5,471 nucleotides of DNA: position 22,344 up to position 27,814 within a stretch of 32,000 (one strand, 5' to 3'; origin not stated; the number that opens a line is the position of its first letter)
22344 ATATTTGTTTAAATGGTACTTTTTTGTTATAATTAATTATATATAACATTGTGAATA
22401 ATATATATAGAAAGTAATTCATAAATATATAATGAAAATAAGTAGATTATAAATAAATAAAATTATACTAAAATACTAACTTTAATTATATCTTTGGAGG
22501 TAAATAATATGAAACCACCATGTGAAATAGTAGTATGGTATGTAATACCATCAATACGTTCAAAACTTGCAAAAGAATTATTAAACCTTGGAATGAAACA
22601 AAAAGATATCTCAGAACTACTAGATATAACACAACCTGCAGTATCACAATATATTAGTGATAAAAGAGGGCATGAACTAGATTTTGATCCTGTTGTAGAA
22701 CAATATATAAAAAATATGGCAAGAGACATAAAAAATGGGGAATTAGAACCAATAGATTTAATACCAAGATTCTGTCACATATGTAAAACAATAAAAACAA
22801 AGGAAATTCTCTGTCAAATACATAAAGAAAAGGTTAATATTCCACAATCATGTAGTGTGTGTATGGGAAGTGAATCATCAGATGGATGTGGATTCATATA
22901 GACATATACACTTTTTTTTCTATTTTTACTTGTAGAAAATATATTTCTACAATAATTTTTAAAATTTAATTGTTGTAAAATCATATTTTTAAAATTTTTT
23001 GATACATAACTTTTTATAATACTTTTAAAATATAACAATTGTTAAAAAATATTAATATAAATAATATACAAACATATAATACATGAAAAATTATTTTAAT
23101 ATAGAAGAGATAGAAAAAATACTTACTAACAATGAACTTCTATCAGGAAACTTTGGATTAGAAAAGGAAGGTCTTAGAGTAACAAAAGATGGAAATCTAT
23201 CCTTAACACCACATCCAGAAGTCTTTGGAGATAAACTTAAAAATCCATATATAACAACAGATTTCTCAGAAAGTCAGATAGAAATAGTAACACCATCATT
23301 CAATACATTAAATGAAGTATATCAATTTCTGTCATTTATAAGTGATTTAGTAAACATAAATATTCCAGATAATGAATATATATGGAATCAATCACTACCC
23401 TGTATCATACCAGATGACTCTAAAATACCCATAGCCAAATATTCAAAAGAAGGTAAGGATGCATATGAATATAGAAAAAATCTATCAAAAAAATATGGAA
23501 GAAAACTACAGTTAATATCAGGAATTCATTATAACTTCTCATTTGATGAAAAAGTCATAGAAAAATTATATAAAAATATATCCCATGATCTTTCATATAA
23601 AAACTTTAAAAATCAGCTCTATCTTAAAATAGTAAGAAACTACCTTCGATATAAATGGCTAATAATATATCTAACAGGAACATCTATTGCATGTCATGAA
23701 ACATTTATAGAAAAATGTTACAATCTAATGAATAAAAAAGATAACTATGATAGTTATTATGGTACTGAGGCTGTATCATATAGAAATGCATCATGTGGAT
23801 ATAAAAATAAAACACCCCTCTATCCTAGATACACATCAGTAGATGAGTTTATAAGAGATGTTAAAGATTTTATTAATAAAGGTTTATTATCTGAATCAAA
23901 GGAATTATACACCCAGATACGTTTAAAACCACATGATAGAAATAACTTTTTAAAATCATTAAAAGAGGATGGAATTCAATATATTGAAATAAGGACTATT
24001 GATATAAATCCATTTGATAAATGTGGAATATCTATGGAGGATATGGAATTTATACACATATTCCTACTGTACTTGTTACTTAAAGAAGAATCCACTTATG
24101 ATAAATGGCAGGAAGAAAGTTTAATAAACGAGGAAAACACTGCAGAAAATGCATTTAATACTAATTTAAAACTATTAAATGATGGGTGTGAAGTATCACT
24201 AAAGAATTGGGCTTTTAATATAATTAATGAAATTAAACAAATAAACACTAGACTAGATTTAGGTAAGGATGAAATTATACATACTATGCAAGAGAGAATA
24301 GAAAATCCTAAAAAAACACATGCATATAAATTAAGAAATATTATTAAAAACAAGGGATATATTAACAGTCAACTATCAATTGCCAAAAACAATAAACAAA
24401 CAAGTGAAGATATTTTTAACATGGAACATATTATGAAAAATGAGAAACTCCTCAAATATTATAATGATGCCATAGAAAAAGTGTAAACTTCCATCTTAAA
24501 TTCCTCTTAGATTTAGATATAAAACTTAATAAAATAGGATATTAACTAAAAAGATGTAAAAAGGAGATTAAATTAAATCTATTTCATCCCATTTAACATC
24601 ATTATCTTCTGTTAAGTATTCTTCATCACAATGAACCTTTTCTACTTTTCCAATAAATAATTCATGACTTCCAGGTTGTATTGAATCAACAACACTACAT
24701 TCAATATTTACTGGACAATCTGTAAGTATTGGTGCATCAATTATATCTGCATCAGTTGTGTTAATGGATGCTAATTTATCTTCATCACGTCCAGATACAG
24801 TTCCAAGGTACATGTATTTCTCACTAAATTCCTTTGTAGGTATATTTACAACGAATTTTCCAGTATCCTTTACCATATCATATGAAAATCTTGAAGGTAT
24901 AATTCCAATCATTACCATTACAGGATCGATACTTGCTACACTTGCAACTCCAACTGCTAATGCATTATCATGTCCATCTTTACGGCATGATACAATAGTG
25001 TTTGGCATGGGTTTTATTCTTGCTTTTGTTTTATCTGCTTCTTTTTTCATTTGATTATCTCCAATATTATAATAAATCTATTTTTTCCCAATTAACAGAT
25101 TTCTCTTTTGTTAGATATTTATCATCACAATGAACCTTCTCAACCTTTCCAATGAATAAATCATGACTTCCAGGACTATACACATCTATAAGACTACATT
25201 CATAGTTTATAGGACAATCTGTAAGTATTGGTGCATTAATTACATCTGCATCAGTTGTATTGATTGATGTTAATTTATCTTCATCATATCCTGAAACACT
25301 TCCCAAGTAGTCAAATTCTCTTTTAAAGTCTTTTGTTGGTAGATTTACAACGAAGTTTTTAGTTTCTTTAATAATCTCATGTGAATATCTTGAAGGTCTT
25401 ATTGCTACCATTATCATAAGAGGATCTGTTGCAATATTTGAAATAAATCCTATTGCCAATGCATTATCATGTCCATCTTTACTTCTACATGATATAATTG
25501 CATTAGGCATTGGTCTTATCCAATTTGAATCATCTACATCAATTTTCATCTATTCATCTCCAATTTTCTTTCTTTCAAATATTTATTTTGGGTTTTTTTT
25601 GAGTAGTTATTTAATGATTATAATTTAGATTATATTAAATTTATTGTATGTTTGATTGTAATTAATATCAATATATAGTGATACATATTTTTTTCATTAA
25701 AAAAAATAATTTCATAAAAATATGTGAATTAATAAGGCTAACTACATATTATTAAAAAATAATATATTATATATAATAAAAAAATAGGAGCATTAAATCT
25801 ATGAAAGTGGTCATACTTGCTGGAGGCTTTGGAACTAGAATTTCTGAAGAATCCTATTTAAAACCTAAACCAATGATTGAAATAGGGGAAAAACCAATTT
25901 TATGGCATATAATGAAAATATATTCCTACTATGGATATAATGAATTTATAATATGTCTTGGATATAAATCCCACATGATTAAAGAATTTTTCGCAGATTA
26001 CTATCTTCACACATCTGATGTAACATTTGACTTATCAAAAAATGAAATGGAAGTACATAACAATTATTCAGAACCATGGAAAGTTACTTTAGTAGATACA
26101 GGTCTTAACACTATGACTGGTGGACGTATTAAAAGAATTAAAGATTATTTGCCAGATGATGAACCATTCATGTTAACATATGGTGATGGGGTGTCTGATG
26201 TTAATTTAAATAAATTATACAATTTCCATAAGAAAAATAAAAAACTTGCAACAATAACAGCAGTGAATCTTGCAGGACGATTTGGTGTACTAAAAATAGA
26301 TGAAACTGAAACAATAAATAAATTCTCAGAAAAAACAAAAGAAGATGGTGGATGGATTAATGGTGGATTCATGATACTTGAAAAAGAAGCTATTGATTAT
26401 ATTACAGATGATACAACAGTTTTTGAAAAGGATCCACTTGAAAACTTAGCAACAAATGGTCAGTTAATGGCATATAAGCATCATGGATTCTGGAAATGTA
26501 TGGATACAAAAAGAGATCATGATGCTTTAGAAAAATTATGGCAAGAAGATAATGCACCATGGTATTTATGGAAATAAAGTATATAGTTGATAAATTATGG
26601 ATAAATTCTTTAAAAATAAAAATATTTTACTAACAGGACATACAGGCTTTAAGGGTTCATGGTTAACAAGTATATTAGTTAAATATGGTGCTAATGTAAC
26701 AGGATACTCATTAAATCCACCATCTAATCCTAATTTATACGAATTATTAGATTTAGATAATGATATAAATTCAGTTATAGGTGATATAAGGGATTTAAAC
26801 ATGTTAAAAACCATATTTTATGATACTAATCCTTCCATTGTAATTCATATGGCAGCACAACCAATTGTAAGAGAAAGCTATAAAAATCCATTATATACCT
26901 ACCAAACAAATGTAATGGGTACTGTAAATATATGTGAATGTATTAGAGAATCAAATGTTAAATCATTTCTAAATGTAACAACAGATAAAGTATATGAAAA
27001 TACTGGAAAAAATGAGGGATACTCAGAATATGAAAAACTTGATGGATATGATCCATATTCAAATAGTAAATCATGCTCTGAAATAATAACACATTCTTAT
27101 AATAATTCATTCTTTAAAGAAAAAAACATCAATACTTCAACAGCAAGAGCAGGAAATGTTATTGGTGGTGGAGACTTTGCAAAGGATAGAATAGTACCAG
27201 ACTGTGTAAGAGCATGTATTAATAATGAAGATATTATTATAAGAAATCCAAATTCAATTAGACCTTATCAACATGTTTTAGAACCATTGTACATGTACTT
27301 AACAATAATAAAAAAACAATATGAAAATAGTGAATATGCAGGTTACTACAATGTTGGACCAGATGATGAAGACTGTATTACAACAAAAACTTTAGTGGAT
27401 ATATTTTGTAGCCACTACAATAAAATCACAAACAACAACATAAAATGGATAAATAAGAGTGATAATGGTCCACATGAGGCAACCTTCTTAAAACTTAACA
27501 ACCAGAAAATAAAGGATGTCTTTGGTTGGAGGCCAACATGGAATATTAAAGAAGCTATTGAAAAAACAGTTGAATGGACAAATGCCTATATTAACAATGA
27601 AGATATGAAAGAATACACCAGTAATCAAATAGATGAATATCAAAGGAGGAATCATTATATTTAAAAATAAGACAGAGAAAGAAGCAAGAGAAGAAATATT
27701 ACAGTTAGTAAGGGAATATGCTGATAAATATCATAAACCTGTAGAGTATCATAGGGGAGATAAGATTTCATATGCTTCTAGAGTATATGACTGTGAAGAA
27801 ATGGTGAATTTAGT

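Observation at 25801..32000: CDP-3,6-dideoxyhexose cassette extended by aldolase-like, KdgK-like and YerE-like ThDP enzymes in a methanogen: candidate undescribed deoxysugar pathway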

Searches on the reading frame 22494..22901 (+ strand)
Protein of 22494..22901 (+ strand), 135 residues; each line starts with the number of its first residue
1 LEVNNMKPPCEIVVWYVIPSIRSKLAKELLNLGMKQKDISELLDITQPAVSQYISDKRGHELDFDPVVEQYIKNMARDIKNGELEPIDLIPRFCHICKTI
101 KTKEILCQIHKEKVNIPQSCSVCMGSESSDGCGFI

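Call 66: search_protein_families(library=pfam, proteins=[window:22494-22901:+], max_evalue=0.001)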
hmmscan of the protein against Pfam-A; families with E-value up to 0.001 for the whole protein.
window:22494-22901:+ (135 aa): 1 family
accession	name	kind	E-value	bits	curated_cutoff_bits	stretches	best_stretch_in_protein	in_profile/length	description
PF01381.28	HTH_3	-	9.1e-05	22.9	23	1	26-58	2-34/55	Helix-turn-helix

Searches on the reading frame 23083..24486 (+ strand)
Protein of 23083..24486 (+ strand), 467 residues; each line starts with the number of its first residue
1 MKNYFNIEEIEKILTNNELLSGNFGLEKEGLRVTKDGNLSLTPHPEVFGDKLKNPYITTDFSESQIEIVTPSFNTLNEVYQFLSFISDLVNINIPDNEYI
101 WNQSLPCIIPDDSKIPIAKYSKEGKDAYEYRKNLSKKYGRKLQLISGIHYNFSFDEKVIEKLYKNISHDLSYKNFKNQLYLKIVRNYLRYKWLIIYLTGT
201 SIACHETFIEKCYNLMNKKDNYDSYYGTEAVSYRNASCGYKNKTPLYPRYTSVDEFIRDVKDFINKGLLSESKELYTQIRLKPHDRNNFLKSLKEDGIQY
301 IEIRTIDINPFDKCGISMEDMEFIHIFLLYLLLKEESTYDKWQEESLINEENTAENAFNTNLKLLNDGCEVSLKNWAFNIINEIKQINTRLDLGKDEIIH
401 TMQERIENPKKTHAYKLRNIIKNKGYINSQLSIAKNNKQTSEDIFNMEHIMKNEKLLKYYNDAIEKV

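Call 52: search_protein_families(library=ncbifam, proteins=[window:23083-24486:+], max_evalue=1e-10)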
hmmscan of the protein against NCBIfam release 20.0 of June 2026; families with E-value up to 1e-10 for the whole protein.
window:23083-24486:+ (467 aa): 3 families
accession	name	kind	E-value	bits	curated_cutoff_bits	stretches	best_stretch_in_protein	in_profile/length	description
NF002688.0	PRK02471.1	equivalog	4.1e-131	438.8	425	1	10-446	7-424/756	bifunctional glutamate--cysteine ligase GshA/glutathione synthetase GshB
TIGR01435.1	glu_cys_lig_rel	equivalog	6.5e-86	289.1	656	1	19-444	5-403/719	bifunctional glutamate--cysteine ligase/glutathione synthetase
TIGR01434.1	glu_cys_ligase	equivalog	4.4e-71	240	393.3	2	16-263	10-261/512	glutamate--cysteine ligase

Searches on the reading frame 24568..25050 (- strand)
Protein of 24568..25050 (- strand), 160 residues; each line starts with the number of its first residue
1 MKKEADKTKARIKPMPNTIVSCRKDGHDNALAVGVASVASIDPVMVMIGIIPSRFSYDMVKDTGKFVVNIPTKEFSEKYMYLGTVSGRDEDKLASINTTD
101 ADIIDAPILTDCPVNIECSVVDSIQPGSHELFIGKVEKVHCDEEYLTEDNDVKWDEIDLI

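Call 66: search_protein_families(library=pfam, proteins=[window:24568-25050:-], max_evalue=0.001)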
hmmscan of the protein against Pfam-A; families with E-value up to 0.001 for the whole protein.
window:24568-25050:- (160 aa): 1 family
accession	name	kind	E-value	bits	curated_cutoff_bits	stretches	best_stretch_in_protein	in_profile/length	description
PF01613.24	Flavin_Reduct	-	9.1e-32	110.7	27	1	14-144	5-136/153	Flavin reductase like domain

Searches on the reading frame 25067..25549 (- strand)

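Call 66: search_protein_families(library=pfam, proteins=[window:25067-25549:-], max_evalue=0.001)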
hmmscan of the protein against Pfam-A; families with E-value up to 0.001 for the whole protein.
window:25067-25549:- (160 aa): 1 family
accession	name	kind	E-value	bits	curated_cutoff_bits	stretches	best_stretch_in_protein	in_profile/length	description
PF01613.24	Flavin_Reduct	-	4.8e-30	105.1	27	1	13-144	5-136/153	Flavin reductase like domain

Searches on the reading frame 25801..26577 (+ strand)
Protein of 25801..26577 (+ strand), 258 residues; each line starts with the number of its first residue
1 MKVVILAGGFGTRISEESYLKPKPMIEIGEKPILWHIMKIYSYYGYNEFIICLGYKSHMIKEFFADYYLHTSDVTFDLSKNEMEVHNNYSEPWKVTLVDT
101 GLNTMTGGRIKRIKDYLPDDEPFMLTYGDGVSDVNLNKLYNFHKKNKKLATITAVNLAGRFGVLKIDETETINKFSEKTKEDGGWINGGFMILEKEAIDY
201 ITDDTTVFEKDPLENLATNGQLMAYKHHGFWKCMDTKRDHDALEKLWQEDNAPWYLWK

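Call 7: search_protein_families(library=pfam, proteins=[window:25801-26577:+], max_evalue=0.01)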
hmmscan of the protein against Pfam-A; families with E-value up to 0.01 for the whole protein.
window:25801-26577:+ (258 aa): 2 families
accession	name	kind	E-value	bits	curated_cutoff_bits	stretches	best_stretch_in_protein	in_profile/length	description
PF00483.29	NTP_transferase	-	2.3e-20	73.7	21.2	1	2-227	1-221/245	Nucleotidyl transferase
PF12804.13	NTP_transf_3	-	8e-06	26.6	27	1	3-58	1-51/160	MobA-like NTP transferase domain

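Call 8: search_protein_families(library=ncbifam, proteins=[window:25801-26577:+], max_evalue=0.01)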
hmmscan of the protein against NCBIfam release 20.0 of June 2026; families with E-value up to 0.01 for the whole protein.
window:25801-26577:+ (258 aa): 27 families (the best 25 are shown)
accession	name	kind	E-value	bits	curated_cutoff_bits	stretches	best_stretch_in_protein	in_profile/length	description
TIGR02623.1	G1P_cyt_trans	equivalog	9.2e-122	405.4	300.25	1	1-257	1-255/255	glucose-1-phosphate cytidylyltransferase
TIGR03992.1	Arch_glmU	subfamily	1.7e-22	79.8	292.1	2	1-76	1-76/393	bifunctional sugar-1-phosphate nucleotidylyltransferase/acetyltransferase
NF049965.1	GlMnHpPGnyltfHddC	equivalog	1.8e-22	80.1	300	1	1-210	1-185/221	D-glycero-D-manno-heptose 1-phosphate guanosyltransferase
NF052502.1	man1P_GTase_Rv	exception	4.9e-20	71.7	440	1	2-239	2-222/352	mannose-1-phosphate guanylyltransferase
NF041313.1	UDPGP_AglF_Halo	equivalog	3e-16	59.6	400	1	1-69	1-69/234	UTP--glucose-1-phosphate uridylyltransferase AglF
NF041173.1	Sug_nt_acttase_Thmprot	equivalog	2.3e-13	49.8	600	1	1-232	1-212/405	bifunctional sugar-1-phosphate nucleotidylyltransferase/acetyltransferase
TIGR01208.1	rmlA_long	equivalog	7.7e-12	44.8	320.25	1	2-182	1-162/353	glucose-1-phosphate thymidylyltransferase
NF045761.1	NAMPUrTaseMurU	equivalog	1.5e-11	44.6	250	1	1-241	1-221/226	N-acetylmuramate alpha-1-phosphate uridylyltransferase MurU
TIGR02091.1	glgC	equivalog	8e-11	41.6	424.9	1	3-234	3-246/364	glucose-1-phosphate adenylyltransferase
NF003670.0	PRK05293.1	equivalog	4.3e-10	39.1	470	1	4-236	8-247/382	glucose-1-phosphate adenylyltransferase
NF041135.1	IPPtranDIPPsyn_Thcocales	equivalog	3.1e-09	36.3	580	1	1-70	1-67/419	bifunctional L-myo-inositol-1-phosphate cytidylyltransferase/CDP-L-myo-inositol myo-inositolphosphotransferase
TIGR01173.1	glmU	equivalog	5.5e-08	32.1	366.85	1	1-74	1-66/452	bifunctional UDP-N-acetylglucosamine diphosphorylase/glucosamine-1-phosphate N-acetyltransferase GlmU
NF001947.0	PRK00725.1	subfamily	5.2e-07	28.8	470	1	3-182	19-196/426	glucose-1-phosphate adenylyltransferase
TIGR01099.1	galU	equivalog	1.3e-06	28.2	326.8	1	1-170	2-176/261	UTP--glucose-1-phosphate uridylyltransferase GalU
NF002772.0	PRK02862.1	equivalog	6.2e-06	25.2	537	1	123-182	119-182/429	glucose-1-phosphate adenylyltransferase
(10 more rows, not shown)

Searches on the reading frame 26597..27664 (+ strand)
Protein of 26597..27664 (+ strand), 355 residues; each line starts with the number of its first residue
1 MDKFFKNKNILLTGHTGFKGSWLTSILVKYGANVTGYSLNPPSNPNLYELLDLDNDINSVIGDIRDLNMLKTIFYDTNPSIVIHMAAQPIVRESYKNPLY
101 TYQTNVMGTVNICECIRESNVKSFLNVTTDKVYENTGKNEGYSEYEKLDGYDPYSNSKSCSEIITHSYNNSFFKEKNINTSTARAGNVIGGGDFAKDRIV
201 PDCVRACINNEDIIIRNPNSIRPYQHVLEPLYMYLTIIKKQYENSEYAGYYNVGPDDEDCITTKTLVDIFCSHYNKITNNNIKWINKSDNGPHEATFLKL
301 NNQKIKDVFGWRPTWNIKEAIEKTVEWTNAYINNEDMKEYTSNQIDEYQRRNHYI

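Call 7: search_protein_families(library=pfam, proteins=[window:26597-27664:+], max_evalue=0.01)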
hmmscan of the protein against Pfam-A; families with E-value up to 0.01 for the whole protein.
window:26597-27664:+ (355 aa): 6 families
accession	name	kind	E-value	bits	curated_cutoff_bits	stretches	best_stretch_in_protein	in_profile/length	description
PF16363.11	GDP_Man_Dehyd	-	4.8e-40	138.4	27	1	11-324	1-332/332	GDP-mannose 4,6 dehydratase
PF01370.27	Epimerase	-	2.2e-33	116.1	20.9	1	10-254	1-240/240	NAD dependent epimerase/dehydratase family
PF02719.21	Polysacc_synt_2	-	1.6e-16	60.8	20.2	1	10-191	1-174/293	Polysaccharide biosynthesis protein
PF01073.25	3Beta_HSD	-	5.8e-12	45.6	22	1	12-197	2-190/280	3-beta hydroxysteroid dehydrogenase/isomerase family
PF04321.23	RmlD_sub_bind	-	7.4e-11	42.1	27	1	9-168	2-139/287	RmlD substrate binding domain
PF07993.18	NAD_binding_4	-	2e-05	24.3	20.1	1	78-211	88-233/258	Male sterility protein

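Call 8: search_protein_families(library=ncbifam, proteins=[window:26597-27664:+], max_evalue=0.01)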
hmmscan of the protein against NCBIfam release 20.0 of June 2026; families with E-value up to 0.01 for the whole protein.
window:26597-27664:+ (355 aa): 20 families
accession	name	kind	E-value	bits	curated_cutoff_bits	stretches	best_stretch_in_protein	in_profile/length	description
TIGR02622.1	CDP_4_6_dhtase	equivalog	2.9e-128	427.9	278.45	1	4-348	1-351/352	CDP-glucose 4,6-dehydratase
TIGR01181.1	dTDP_gluc_dehyt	equivalog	2.4e-36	125.5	365.1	1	9-336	1-316/321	dTDP-glucose 4,6-dehydratase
TIGR01179.1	galE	equivalog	3.6e-29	101.6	262.3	1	9-330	1-327/332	UDP-glucose 4-epimerase GalE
TIGR04180.1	EDH_00030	hypoth_equivalog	1.6e-24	86.6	475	1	10-315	1-296/297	NAD-dependent 4,6-dehydratase LegB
NF007956.0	PRK10675.1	subfamily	2.9e-15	56.2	394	1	10-165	3-160/338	UDP-glucose 4-epimerase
TIGR01472.1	gmd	equivalog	9.5e-14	51.3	415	1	10-172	3-173/342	GDP-mannose 4,6-dehydratase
TIGR03589.1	PseB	equivalog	1.4e-13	50.6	407.75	1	4-135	1-131/324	UDP-N-acetylglucosamine 4,6-dehydratase (inverting)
NF007582.0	PRK10217.1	equivalog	1.6e-12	47.2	698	1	8-336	2-336/355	dTDP-glucose 4,6-dehydratase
NF007490.0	PRK10084.1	subfamily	6.9e-12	45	649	1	9-339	2-342/361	dTDP-glucose 4,6-dehydratase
TIGR01214.1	rmlD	equivalog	3.2e-10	39.6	224.05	1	10-171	2-141/285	dTDP-4-dehydrorhamnose reductase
TIGR01746.1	Thioester-redct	subfamily_domain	2e-09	37.2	213.35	1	76-272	86-279/371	thioester reductase domain-containing protein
NF042423.1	oxyalk_red_Shew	equivalog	8.2e-09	35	580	1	7-165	8-156/331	2-alkyl-3-oxoalkanoate reductase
TIGR03466.1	HpnA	hypoth_equivalog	3.2e-08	32.8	367.65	1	9-134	2-118/327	hopanoid-associated sugar epimerase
NF042422.1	oxyalk_red_OleD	equivalog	2.3e-07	30.5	580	1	9-146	2-128/329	2-alkyl-3-oxoalkanoate reductase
NF011728.1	PRK15181.1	equivalog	2e-06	27.1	760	1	8-328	16-337/348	Vi polysaccharide biosynthesis UDP-N-acetylglucosaminuronic acid C-4 epimerase TviC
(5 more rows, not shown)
